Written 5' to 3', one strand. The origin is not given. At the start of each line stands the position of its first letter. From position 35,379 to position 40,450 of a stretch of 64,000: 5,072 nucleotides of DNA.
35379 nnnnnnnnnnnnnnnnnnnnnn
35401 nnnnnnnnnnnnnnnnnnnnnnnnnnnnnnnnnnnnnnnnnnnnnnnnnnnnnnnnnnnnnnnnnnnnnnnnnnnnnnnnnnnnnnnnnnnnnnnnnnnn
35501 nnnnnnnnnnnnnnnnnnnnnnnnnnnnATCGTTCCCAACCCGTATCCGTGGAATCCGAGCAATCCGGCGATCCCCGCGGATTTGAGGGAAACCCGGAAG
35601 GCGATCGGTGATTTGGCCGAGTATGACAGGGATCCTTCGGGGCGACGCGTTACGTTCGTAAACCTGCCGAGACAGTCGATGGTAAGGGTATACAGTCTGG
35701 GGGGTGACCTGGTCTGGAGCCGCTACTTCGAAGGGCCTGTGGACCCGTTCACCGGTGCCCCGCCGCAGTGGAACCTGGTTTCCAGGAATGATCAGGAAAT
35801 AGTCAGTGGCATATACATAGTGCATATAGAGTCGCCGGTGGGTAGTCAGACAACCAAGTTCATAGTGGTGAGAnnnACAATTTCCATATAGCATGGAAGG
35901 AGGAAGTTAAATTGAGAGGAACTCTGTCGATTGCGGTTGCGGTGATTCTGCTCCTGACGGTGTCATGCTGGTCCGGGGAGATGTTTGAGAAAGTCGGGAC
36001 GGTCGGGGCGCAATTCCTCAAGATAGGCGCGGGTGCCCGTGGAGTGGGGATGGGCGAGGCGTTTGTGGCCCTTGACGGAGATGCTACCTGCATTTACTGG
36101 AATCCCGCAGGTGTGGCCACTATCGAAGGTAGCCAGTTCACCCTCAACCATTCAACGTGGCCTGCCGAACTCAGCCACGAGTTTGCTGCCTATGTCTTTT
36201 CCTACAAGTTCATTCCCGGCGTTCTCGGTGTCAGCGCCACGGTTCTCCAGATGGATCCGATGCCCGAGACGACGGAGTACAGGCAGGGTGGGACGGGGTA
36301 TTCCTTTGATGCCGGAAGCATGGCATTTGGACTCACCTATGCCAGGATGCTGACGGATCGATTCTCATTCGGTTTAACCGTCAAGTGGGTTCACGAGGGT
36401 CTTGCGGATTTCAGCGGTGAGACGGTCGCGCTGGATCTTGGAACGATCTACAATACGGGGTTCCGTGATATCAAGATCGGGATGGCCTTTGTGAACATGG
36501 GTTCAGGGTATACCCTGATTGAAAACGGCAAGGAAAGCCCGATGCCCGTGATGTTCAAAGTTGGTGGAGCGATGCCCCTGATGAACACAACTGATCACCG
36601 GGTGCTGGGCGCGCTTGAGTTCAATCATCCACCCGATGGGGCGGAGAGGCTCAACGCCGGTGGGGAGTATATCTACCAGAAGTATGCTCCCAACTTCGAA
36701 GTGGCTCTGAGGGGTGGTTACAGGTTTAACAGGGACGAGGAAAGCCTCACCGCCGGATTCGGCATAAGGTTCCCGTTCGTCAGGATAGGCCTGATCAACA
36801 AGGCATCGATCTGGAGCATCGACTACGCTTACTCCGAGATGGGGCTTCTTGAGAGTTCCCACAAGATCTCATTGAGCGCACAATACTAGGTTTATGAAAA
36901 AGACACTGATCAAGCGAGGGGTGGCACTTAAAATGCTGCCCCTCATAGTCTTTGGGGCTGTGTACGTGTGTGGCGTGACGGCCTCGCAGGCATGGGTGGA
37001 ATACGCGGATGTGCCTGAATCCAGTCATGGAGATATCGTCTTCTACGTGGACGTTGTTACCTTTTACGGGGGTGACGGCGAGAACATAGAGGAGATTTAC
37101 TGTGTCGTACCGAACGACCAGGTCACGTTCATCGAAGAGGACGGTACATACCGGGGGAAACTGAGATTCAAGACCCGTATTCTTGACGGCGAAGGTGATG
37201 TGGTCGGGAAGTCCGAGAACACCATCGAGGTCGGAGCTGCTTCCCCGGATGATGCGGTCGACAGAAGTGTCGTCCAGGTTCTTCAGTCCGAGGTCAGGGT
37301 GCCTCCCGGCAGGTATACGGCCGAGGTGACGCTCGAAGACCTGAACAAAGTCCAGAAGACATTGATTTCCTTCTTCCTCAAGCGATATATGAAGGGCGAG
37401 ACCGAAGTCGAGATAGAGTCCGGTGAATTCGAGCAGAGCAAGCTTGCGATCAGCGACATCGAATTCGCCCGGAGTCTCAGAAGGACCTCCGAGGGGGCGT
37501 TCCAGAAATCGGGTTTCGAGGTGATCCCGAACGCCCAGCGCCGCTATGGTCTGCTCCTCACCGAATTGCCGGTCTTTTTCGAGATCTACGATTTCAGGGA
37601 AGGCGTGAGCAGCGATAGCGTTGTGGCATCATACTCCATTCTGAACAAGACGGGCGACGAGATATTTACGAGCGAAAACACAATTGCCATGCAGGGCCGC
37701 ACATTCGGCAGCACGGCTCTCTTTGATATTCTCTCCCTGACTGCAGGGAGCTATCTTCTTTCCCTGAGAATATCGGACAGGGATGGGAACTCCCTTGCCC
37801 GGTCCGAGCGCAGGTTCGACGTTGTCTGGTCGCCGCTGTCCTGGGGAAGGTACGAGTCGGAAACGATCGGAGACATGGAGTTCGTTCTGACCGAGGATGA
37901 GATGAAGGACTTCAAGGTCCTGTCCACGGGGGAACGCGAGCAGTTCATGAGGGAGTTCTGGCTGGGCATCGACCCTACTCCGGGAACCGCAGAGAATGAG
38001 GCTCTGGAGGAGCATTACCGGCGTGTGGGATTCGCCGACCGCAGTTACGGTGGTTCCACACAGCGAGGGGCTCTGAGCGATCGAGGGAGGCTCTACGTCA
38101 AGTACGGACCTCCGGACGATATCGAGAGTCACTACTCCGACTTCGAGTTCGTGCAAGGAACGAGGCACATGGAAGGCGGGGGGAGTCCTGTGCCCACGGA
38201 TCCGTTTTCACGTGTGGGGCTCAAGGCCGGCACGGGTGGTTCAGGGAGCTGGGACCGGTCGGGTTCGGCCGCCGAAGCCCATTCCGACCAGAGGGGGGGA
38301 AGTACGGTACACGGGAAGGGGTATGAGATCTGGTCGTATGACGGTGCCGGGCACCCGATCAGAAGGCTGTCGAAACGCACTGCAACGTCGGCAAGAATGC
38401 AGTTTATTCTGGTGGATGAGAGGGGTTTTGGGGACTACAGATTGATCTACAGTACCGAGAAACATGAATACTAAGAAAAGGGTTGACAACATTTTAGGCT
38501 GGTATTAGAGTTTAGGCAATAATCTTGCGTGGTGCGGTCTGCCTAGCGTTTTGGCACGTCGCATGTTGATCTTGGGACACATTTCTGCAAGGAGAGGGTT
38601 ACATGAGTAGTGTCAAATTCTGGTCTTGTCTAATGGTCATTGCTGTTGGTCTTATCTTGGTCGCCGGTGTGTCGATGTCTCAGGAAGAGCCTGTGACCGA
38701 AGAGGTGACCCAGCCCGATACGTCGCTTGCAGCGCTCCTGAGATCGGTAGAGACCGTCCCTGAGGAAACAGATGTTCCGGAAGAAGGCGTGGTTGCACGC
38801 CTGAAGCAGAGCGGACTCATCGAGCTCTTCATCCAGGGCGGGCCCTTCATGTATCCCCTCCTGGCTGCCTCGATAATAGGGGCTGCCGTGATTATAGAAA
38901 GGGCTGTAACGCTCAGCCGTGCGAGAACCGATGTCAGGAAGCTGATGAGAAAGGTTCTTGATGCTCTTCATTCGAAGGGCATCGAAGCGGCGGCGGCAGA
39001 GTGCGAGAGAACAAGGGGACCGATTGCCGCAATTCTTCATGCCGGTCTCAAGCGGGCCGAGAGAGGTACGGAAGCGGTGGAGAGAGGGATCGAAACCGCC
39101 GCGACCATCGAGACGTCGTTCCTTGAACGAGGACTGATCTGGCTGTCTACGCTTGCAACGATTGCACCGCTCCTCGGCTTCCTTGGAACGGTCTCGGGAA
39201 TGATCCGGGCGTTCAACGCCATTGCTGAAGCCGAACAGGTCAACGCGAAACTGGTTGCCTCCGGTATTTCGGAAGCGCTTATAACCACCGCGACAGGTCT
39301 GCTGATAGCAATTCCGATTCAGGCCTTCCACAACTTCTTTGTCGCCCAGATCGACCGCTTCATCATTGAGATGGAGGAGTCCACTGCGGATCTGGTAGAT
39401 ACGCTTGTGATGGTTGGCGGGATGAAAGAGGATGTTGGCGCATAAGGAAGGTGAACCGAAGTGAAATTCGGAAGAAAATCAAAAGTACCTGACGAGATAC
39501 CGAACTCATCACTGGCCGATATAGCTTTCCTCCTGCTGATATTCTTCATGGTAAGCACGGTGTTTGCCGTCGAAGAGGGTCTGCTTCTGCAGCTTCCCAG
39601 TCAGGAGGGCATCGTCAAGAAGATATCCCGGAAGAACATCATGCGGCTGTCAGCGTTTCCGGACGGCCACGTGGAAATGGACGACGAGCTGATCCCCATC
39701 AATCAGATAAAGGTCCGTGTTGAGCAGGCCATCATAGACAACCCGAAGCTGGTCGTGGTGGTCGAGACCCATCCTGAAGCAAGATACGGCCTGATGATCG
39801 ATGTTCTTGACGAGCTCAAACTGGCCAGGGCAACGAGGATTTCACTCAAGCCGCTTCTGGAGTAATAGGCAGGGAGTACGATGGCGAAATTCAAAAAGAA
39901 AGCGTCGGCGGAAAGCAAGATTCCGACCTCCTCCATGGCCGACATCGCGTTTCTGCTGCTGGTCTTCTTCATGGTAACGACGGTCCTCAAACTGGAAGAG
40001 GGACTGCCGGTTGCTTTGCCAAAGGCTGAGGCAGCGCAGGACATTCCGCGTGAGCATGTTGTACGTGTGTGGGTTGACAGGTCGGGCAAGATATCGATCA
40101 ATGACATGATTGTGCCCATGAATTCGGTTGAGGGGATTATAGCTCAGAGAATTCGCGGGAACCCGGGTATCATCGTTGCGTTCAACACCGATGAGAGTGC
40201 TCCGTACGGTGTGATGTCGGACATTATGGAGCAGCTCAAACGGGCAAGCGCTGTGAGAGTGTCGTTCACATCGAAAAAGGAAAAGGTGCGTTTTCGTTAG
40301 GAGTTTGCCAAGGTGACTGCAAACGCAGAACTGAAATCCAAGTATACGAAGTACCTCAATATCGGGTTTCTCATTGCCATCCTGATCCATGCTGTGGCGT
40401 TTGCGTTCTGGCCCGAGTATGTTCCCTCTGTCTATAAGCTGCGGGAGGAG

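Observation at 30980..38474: Envelope cassette A: TonB-dependent-like barrel, CTD-bearing secreted protein, PorV-like barrel and a GWxTD protein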

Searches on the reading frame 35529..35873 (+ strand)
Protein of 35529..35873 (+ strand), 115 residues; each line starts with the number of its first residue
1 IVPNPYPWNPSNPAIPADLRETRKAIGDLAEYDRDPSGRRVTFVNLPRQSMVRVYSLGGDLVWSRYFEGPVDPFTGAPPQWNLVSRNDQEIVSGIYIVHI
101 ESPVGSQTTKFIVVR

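Call 25: search_protein_families(library=pfam, alignment_id=A2, max_evalue=1)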
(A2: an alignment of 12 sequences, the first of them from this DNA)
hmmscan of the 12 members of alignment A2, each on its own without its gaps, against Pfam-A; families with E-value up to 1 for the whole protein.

A. member 1, seq(115 aa): 1 family
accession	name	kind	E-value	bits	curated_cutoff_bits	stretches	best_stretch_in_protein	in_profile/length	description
PF18962.6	Por_Secre_tail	-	0.046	14.4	27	1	89-113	51-75/75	Secretion system C-terminal sorting domain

B. families by the number of members that match (of 12 scanned): 4 families
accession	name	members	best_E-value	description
PF18962.6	Por_Secre_tail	9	0.0075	Secretion system C-terminal sorting domain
PF13585.12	CHU_C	6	0.012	CHU_C Type IX secretion signal domain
PF13860.13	FlgD_ig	2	0.094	FlgD Ig-like domain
PF03607.23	DCX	1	0.011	Doublecortin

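Call 39: search_protein_families(library=ncbifam, alignment_id=A2, max_evalue=1)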
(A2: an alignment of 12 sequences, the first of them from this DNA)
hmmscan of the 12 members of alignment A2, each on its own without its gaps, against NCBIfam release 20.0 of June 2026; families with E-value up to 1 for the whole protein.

A. member 1, seq(115 aa): 3 families
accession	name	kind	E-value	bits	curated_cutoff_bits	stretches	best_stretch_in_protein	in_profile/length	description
TIGR04183.1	Por_Secre_tail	domain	3.8e-05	23.6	23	1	44-113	15-71/72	T9SS type A sorting domain-containing protein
NF052228.1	T9SS_PorZ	equivalog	0.00052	18.6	260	1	41-114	688-756/757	type IX secretion system anionic LPS delivery protein PorZ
NF033707.1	T9SS_sortase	equivalog_domain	0.11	10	420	1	51-101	1026-1076/1095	type IX secretion system sortase PorU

B. families by the number of members that match (of 12 scanned): 6 families
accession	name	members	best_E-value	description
TIGR04183.1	Por_Secre_tail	12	1.8e-05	T9SS type A sorting domain-containing protein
NF052228.1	T9SS_PorZ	11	1.3e-08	type IX secretion system anionic LPS delivery protein PorZ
NF033707.1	T9SS_sortase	10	8.2e-06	type IX secretion system sortase PorU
NF009325.0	PRK12680.1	1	0.046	LysR family transcriptional regulator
NF005176.1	PRK06655.1-1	1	0.049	flagellar hook assembly protein FlgD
NF041370.1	desamp_Halo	1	0.098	desampylase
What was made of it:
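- Closest known: PorZ-PorQ and PorU-PorV pairs of the Bacteroidota T9SS attachment complex. Same: The tails here score better against the CTD segments of the PorZ and PorU models than against the generic CTD model (call 39).
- Closest known: Type-B CTD proteins with adjacent PorP/SprF-like barrels. Different: Here TIGR04183 (type A) matches all 12 tails, while CHU_C (type B) matches only 6 of 12, weakly (calls 25, 39).
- These E-values are better than those to the generic CTD model (best 1.8e-5) (call 39).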

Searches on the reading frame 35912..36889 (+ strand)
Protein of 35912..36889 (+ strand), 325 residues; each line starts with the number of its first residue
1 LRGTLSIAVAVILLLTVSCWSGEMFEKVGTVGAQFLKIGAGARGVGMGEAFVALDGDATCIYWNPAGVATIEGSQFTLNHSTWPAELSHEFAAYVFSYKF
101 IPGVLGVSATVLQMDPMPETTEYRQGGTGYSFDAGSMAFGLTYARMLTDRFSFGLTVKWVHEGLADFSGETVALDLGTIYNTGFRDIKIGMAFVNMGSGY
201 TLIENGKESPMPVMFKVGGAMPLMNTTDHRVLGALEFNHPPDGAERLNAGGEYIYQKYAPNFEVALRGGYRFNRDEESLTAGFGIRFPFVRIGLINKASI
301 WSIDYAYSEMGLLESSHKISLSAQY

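Call 3: search_protein_families(library=pfam, proteins=[window:35912-36889:+], max_evalue=0.01)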
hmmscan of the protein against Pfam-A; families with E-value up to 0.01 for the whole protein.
window:35912-36889:+ (325 aa): 3 families
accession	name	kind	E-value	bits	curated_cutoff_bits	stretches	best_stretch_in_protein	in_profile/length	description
PF19572.5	PorV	-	4.6e-08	33.3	27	1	27-238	7-234/243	Type IX secretion system protein PorV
PF03687.19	UPF0164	-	0.0015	17.8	21.4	1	31-98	39-106/325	Uncharacterised protein family (UPF0164)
PF03349.22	Toluene_X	-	0.0025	16.8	29.7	0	49-157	25-112/421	Outer membrane protein transport protein (OMPP1/FadL/TodX)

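Call 4: search_protein_families(library=ncbifam, proteins=[window:35912-36889:+], max_evalue=0.01)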
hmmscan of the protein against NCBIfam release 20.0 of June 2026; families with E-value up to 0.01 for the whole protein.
window:35912-36889:+ (325 aa): 4 families
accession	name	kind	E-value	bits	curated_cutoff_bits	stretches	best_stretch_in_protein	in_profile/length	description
NF033709.1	PorV_fam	subfamily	8.9e-54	183.3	90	1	31-324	2-325/326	PorV/PorQ family protein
NF033711.1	T9SS_PorQ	equivalog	3.5e-23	82.2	220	1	12-221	5-211/335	type IX secretion system protein PorQ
NF033710.1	T9SS_OM_PorV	equivalog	2.2e-20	73.2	250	1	21-238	14-246/367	type IX secretion system outer membrane channel protein PorV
NF052325.1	PorVQ2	equivalog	2.9e-19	69.2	325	1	26-213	20-215/354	putative type IX sorting system protein PorV2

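Call 40: search_solved_structures(query=window:35912-36889:+, max_evalue=10, show_alignments=1)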
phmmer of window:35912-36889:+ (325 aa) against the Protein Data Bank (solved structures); distinct sequences matched with E-value up to 10: 2.
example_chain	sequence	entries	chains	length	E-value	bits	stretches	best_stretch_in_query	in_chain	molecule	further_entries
6h3i_F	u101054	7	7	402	1.5e-05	27.8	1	8-93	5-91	PorV | Type IX secretion system protein PorV domain-containing protein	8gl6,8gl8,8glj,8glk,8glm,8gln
6a54_A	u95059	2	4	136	0.72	12.4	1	40-81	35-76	Novel protein with potential Cupin domain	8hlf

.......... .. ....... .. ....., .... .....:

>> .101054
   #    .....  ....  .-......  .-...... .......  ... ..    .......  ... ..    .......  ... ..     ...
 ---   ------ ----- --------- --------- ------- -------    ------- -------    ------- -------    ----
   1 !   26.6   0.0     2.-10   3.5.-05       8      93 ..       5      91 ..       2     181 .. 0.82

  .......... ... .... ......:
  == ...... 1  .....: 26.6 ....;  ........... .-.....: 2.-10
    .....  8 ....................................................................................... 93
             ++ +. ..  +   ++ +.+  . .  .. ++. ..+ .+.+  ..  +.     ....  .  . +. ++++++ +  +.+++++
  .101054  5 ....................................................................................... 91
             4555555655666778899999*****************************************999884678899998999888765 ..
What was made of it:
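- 35912..36889 (+): PORV_A, a 325-aa PorV/PorQ-family (FadL-like) outer-membrane barrel. The N-terminal motif aligns to F. johnsoniae PorV 6h3i_F at E 1.5e-5 (call 40).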

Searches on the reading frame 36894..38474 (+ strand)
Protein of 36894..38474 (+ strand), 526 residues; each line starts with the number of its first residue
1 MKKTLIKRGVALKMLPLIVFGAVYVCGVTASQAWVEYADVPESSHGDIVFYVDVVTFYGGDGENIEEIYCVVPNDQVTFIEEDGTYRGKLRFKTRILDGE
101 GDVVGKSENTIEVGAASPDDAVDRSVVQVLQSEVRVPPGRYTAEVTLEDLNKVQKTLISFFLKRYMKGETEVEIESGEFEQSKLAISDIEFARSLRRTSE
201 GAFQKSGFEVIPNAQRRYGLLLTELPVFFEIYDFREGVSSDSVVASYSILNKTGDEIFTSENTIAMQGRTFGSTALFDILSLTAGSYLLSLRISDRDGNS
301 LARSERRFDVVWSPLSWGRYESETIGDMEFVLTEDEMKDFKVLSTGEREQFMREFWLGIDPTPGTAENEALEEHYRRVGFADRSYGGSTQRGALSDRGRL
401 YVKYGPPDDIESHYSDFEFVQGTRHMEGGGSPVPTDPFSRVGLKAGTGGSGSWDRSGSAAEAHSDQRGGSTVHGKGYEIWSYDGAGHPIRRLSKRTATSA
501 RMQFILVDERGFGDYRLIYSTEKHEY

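Call 3: search_protein_families(library=pfam, proteins=[window:36894-38474:+], max_evalue=0.01)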
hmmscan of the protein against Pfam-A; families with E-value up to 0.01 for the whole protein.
window:36894-38474:+ (526 aa): 2 families
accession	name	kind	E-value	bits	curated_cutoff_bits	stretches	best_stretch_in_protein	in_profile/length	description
PF20094.4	GWxTD_dom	-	7.6e-08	32.7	26.9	1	325-415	34-120/172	GWxTD domain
PF14524.12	Wzt_C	-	0.00034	21.1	30.4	1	233-299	41-111/143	Wzt C-terminal domain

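Call 4: search_protein_families(library=ncbifam, proteins=[window:36894-38474:+], max_evalue=0.01)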
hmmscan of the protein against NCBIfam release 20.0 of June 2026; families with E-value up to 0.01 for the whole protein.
window:36894-38474:+ (526 aa): 2 families
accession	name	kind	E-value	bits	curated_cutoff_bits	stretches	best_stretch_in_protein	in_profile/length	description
TIGR04514.1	GWxTD_dom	domain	2.8e-23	82.4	28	1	325-419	3-92/105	GWxTD domain-containing protein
NF038399.1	NH_RiPP_Os17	domain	0.0066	16.5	40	0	185-209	10-34/63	Os1348 family NHLP clan protein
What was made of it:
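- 36894..38474 (+): GWxTD1, a secreted GWxTD-domain protein: two Ig/Fn3-like sandwiches followed by a helical/beta GWxTD domain with a disordered insert. TIGR04514 82 bits (call 4).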

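Call 58: find_homologous_proteins(query=window:36894-38474:+, max_evalue=0.00001)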
Query window:36894-38474:+ (526 aa): 90 proteins with E <= 0.00001 among 8000 candidates.
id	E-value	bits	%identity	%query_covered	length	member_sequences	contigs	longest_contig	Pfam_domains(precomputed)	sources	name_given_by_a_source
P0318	0.0e+0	1156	100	98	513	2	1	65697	PF20094.5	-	-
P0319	0.0e+0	1042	89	98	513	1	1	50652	PF20094.5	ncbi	ncbi:MAG: GWxTD domain-containing protein [Candidatus Eisenbacteria bacterium]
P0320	1.3e-288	976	80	100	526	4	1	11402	PF20094.5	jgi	jgi:GWxTD domain-containing protein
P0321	6.1e-264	894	77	98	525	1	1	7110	PF20094.5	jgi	jgi:GWxTD domain-containing protein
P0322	2.5e-260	882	76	97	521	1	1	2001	PF20094.5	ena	-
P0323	2.9e-238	810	66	100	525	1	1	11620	PF20094.5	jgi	jgi:GWxTD domain-containing protein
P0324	3.5e-236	803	67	98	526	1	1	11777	PF20094.5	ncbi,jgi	jgi:GWxTD domain-containing protein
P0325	2.0e-235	800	69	98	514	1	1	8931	PF20094.5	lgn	-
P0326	7.2e-233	792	66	100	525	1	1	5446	PF20094.5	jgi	jgi:GWxTD domain-containing protein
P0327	2.1e-229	780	64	100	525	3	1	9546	PF20094.5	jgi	jgi:GWxTD domain-containing protein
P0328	5.8e-227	772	65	99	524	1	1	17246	PF20094.5,PF14524.13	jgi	jgi:GWxTD domain-containing protein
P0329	3.5e-224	763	66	97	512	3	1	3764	PF20094.5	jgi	jgi:GWxTD domain-containing protein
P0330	1.2e-222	758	63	100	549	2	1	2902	PF20094.5,PF14524.13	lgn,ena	-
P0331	1.9e-218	744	61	100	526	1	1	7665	PF20094.5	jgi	jgi:GWxTD domain-containing protein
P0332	2.9e-212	724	61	99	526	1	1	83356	PF20094.5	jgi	jgi:GWxTD domain-containing protein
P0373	3.2e-179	615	53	93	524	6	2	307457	PF20094.5,PF18962.8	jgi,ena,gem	-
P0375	1.7e-178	612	55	93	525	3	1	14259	PF20094.5,PF18962.8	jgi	jgi:GWxTD domain-containing protein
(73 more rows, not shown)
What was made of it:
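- T9SS-type CTDs occur on other protein families in these bacteria, for example GWxTD proteins with PF18962 (call 58).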

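Call 69: predict_structure(alignment_id=A3)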
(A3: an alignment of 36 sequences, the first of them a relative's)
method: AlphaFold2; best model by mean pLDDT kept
length: 513 residues; sequences in the alignment: 36
mean_pLDDT: 80.7   pTM: 0.75
mean pLDDT of the five models: 80.7, 80.5, 79.0, 78.7, 76.7
residues with pLDDT >= 90: 233; 70-90: 169; 50-70: 46; < 50: 65
segments of 3 or more residues with pLDDT < 50: 14-20, 404-460
pLDDT, mean of each block of 10 residues (from residue 1): 68 50 68 93 92 96 93 95 95 95 91 93 95 93 64 92 87 94 89 94 94 95 78 92 91 88 93 94 89 93 85 85 90 91 84 83 91 80 89 87 49 40 37 32 36 32 80 76 70 78 81 64
secondary structure, 60 per line:
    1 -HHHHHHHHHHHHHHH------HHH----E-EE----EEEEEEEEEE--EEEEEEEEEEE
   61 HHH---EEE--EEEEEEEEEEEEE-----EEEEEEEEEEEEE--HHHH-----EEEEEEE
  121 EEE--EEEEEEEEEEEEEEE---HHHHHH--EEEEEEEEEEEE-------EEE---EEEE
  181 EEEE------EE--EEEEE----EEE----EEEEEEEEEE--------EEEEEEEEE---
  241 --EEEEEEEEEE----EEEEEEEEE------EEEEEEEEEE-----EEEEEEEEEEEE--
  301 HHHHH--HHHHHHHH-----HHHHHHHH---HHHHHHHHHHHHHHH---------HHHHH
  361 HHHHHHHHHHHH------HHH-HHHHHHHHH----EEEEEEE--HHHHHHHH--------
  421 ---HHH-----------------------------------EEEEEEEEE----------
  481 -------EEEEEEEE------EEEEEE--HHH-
elements in order: H2-16 E38-47 E50-60 E67-69 E72-84 E90-102 H105-108 E114-123 E126-140 H144-149 E152-163 E171-173 E177-184 E195-199 E204-206 E211-220 E229-237 E243-252 E257-265 E272-281 E287-298 H301-305 H308-315 H321-328 H332-346 H356-372 H383-391 E396-402 H405-412 E462-470 E488-495 E502-507
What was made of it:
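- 36894..38474 (+): Model pLDDT 80.7 (call 69).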

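Call 71: fold_search(model_id=the predicted structure, library=pdb)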
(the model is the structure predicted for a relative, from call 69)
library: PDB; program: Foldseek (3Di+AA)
matches with E <= 10: 1609; with E <= 0.001: 245
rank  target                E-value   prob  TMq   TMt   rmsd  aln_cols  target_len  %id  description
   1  4be6_A                1.3e-07  1.00  0.16  0.32  11.8       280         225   13  V. cholera biofilm scaffolding protein RbmA (released 2013-12-18)
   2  4kkr_A                2.0e-07  1.00  0.17  0.33  11.4       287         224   16  Crystal structure of Vibrio cholerae RbmA (crystal form 3) (released 2013-05-22)
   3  4kkq_A                2.3e-07  1.00  0.17  0.35  11.6       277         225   13  Crystal structure of Vibrio cholerae RbmA (crystal form 1) (released 2013-05-22)
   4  4kkp_B                5.0e-07  1.00  0.17  0.31  11.7       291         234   13  Crystal structure of Vibrio cholerae RbmA (crystal form 2) (released 2013-05-22)
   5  7uzs                  5.3e-07  1.00  0.15  0.12  16.3       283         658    8  Protein 4.2 (local refinement from consensus reconstruction of ankyrin complex classes) (released 2022-07-20)
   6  4be5_A                7.8e-07  1.00  0.18  0.35  12.2       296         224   14  V. cholera biofilm scaffolding protein RbmA (released 2013-12-18)
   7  4kkp_A                1.1e-06  1.00  0.18  0.33  11.2       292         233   13  Crystal structure of Vibrio cholerae RbmA (crystal form 2) (released 2013-05-22)
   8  4kkq_B                1.1e-06  1.00  0.18  0.34  12.8       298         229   14  Crystal structure of Vibrio cholerae RbmA (crystal form 1) (released 2013-05-22)
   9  5z1b_B                1.3e-06  1.00  0.16  0.14  19.3       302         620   10  Structure of Bifidobacterium dentium beta-glucuronidase complexed with coumarin-3-O-glucuronide (released 2018-12-12)
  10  8csw                  1.4e-06  1.00  0.15  0.12  16.5       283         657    7  Local refinement of protein 4.2 in Class 2 of erythrocyte ankyrin-1 complex (released 2022-07-20)
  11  7tvz_E                1.5e-06  1.00  0.15  0.12  17.0       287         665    9  Cryo-EM structure of human band 3-protein 4.2 complex in diagonal conformation (released 2022-06-08)
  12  8cs9_X                1.8e-06  1.00  0.15  0.12  16.3       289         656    7  Composite reconstruction of Class 1 of the erythrocyte ankyrin-1 complex (released 2022-07-20)
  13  3ly6_A                2.0e-06  1.00  0.14  0.11  16.8       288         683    8  Crystal structure of human transglutaminase 2 complex with adenosine 5' Triphosphate (released 2010-08-18)
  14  6a8p_A                2.0e-06  1.00  0.14  0.11  15.5       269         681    9  Transglutaminase 2 mutant G224V in complex with GTP (released 2018-09-26)
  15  3bga_A                2.1e-06  1.00  0.16  0.10  17.4       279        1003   11  Crystal structure of beta-galactosidase from Bacteroides thetaiotaomicron VPI-5482 (released 2007-12-11)
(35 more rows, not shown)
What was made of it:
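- The GWxTD N-terminal sandwiches resemble the biofilm scaffold RbmA (call 71).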

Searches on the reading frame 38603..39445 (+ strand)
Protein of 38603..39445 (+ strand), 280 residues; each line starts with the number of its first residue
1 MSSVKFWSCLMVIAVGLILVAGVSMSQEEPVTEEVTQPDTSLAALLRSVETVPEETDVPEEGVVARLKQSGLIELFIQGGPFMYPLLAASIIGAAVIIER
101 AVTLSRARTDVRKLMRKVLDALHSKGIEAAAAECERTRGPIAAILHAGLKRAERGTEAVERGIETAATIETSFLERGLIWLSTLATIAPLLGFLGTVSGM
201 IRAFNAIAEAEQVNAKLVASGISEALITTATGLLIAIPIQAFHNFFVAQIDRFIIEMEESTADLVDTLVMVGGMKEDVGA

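Call 8: search_protein_families(library=pfam, proteins=[window:38603-39445:+], max_evalue=0.001)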
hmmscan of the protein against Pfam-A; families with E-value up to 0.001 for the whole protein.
window:38603-39445:+ (280 aa): 1 family
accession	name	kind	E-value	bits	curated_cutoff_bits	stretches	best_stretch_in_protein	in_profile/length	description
PF01618.21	MotA_ExbB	-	6.4e-32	110.4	22.9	1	139-258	4-126/127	MotA/TolQ/ExbB proton channel family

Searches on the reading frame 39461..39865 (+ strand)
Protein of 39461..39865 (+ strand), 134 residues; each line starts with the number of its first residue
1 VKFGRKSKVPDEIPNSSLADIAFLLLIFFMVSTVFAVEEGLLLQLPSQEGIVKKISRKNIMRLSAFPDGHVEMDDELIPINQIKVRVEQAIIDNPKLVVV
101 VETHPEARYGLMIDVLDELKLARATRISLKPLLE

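Call 8: search_protein_families(library=pfam, proteins=[window:39461-39865:+], max_evalue=0.001)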
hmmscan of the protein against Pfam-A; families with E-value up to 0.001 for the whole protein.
window:39461-39865:+ (134 aa): 1 family
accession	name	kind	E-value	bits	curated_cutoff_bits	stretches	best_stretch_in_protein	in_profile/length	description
PF02472.21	ExbD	-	4.8e-20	72.4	25.4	1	11-129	6-123/128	Biopolymer transport protein ExbD/TolR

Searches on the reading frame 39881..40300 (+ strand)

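Call 8: search_protein_families(library=pfam, proteins=[window:39881-40300:+], max_evalue=0.001)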
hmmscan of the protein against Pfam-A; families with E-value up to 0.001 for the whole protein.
window:39881-40300:+ (139 aa): 1 family
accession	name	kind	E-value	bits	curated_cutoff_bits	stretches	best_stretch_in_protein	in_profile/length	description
PF02472.21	ExbD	-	2.3e-23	83.1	25.4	1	10-133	4-127/128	Biopolymer transport protein ExbD/TolR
